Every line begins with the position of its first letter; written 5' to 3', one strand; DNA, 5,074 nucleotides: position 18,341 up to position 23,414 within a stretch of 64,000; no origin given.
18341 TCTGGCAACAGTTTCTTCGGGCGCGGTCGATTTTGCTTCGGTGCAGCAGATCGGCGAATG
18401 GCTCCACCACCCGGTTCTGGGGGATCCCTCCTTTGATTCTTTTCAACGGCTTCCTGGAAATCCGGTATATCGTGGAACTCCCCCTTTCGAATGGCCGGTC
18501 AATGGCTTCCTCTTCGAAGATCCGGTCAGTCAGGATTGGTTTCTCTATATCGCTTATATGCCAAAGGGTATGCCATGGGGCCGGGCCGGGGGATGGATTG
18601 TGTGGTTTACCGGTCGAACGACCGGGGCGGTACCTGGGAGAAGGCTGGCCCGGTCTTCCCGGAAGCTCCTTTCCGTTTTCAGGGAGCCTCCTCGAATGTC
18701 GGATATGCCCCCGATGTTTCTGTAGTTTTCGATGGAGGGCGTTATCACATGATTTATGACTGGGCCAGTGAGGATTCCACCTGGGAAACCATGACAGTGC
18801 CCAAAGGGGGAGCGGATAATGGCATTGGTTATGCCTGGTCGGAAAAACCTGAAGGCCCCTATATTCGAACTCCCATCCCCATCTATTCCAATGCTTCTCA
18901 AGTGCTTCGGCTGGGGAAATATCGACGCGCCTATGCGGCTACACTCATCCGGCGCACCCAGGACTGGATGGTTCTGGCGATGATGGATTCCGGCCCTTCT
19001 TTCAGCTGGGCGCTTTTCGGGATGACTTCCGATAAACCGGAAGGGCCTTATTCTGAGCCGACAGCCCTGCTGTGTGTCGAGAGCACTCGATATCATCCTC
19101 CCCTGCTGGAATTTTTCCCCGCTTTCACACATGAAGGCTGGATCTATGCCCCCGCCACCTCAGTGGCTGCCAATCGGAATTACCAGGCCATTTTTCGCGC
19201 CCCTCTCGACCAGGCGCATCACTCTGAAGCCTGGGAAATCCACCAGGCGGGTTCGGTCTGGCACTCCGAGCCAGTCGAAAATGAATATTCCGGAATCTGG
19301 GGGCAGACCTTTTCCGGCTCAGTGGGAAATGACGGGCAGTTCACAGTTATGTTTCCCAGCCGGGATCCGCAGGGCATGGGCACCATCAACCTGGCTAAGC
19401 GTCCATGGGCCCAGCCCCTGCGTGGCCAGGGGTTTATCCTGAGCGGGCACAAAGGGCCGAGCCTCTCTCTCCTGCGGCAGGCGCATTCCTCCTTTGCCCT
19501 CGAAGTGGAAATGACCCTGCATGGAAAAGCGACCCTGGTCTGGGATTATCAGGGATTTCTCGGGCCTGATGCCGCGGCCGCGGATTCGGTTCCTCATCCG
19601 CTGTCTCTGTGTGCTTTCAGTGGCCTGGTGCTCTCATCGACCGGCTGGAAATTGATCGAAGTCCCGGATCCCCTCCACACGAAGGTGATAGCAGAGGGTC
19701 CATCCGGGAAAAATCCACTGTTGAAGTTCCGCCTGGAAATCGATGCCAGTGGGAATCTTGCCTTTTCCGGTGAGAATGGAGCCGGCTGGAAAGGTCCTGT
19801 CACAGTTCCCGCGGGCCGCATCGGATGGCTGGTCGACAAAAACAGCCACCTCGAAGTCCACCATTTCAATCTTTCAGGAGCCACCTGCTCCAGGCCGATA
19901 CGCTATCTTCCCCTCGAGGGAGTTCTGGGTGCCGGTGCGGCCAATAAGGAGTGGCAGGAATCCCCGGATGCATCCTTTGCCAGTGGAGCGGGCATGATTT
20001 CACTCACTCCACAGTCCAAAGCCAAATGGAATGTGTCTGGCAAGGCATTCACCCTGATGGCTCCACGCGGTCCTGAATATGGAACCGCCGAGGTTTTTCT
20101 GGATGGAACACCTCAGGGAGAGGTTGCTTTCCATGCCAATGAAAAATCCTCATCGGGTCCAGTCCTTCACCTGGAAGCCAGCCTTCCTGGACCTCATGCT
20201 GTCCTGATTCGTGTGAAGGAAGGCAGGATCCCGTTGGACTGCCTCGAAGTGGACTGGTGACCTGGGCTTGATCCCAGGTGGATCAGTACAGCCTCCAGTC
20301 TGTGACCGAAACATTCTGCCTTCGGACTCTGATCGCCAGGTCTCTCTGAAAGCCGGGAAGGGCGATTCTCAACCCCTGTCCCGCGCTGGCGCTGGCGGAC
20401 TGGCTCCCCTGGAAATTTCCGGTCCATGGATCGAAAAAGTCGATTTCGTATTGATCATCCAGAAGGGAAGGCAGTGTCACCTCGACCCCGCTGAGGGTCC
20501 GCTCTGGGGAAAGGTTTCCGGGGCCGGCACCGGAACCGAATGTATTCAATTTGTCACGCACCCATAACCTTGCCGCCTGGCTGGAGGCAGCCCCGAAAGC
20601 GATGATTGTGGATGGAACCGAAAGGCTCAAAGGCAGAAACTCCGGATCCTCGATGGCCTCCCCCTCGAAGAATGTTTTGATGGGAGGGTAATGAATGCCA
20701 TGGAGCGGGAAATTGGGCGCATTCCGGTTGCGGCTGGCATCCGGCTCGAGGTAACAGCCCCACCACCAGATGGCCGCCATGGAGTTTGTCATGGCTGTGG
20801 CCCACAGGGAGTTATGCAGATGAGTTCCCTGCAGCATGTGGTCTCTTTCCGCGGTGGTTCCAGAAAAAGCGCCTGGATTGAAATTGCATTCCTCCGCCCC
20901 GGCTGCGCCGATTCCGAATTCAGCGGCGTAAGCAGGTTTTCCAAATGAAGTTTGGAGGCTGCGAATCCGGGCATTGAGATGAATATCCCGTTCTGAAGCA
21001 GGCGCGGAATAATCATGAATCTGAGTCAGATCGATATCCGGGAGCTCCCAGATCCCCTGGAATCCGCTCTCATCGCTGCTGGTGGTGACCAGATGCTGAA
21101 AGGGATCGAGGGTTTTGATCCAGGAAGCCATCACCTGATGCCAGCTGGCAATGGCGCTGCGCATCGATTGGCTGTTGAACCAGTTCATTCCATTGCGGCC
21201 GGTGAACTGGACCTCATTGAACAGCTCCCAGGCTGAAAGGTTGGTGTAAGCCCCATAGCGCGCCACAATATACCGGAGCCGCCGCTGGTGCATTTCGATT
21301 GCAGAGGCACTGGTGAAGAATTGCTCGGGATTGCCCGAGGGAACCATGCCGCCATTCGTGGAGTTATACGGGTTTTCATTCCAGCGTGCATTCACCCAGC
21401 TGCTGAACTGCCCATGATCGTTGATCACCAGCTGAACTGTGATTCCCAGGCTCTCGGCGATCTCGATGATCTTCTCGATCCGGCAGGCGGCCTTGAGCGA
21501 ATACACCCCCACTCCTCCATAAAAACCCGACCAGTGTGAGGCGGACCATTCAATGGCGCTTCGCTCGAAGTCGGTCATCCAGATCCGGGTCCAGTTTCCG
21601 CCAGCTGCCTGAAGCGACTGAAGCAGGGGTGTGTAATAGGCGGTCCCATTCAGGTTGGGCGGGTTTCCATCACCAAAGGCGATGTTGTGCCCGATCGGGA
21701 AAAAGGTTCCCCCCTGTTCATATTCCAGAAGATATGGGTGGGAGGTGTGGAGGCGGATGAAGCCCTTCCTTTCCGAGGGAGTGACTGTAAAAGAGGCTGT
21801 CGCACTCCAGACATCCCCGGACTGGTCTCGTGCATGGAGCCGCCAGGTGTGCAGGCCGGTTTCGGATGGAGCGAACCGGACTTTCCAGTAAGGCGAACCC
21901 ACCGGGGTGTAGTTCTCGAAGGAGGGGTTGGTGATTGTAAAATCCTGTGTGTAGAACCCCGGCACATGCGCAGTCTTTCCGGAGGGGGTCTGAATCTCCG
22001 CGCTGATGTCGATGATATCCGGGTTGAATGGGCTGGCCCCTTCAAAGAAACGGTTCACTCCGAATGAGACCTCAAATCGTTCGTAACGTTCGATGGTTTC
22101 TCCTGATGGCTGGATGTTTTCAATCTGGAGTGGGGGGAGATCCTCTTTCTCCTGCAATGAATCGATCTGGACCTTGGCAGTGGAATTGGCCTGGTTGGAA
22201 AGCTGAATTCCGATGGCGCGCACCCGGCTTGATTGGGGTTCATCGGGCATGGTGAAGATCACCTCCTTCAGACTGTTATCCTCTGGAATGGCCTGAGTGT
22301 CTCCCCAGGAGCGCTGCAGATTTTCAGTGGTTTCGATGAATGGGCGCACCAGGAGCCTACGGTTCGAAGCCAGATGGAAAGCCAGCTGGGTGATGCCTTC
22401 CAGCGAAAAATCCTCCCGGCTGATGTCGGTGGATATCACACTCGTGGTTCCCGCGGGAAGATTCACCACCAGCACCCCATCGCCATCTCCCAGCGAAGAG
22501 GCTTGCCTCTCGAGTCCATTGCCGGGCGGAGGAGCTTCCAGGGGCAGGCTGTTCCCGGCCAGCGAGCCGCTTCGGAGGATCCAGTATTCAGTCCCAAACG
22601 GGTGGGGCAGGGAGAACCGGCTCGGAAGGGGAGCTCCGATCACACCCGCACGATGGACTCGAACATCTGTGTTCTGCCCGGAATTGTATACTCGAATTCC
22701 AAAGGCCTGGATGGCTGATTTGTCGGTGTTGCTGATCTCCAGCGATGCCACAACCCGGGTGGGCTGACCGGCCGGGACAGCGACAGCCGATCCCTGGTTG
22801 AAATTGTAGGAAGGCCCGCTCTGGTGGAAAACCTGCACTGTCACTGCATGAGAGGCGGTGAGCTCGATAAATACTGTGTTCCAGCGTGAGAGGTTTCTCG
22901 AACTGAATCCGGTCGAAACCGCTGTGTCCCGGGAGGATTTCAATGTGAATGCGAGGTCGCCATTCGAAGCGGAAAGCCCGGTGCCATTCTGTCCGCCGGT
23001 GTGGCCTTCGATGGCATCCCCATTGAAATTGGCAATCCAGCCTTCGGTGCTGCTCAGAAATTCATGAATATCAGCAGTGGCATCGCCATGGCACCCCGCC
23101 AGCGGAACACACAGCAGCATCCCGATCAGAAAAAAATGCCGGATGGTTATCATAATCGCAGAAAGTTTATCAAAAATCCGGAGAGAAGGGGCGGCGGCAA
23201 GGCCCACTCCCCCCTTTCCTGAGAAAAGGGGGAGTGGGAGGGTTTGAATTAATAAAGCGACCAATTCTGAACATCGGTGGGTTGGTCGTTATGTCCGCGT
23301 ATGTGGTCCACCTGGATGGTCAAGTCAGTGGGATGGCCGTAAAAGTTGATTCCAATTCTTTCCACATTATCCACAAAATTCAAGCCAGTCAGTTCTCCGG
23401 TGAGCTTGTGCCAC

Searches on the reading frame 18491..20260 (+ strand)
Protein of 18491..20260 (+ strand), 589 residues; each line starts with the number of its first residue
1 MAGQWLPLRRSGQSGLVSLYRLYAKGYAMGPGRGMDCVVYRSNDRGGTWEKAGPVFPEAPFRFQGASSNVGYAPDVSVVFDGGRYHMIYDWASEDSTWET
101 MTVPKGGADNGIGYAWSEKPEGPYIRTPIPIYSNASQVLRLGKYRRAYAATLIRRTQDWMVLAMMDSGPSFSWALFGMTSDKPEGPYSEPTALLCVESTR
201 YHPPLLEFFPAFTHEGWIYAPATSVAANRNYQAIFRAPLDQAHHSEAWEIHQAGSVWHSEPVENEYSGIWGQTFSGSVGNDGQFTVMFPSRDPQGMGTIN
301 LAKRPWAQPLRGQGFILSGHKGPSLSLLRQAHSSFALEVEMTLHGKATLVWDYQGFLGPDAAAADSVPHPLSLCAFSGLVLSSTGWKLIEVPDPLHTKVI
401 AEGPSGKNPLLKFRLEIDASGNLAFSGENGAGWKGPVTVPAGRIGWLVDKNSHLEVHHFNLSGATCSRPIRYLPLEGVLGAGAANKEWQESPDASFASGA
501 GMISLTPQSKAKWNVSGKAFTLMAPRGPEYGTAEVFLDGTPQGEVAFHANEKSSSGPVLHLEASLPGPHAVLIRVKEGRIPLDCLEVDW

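Call 8: search_protein_families(library=pfam, proteins=[window:18491-20260:+], max_evalue=0.01)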
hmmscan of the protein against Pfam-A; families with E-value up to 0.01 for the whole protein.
window:18491-20260:+ (589 aa): 1 family
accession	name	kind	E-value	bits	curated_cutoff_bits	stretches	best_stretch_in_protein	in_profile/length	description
PF04616.20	Glyco_hydro_43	-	7.4e-09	35.8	32.2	1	38-126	36-109/288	Glycosyl hydrolases family 43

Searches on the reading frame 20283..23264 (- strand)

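Call 85: search_protein_families(library=pfam, proteins=[window:20283-23264:-], max_evalue=0.00001)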
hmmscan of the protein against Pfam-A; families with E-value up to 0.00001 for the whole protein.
window:20283-23264:- (993 aa): 2 families
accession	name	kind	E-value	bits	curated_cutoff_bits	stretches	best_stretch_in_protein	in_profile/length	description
PF16586.11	DUF5060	-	2.2e-09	37.8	27.2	1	390-478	1-69/70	Domain of unknown function (DUF5060)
PF21253.3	Mann_GBD_bact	-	3.3e-07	31.1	27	0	68-197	2-132/143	Mannanase, galactose-binding domain-like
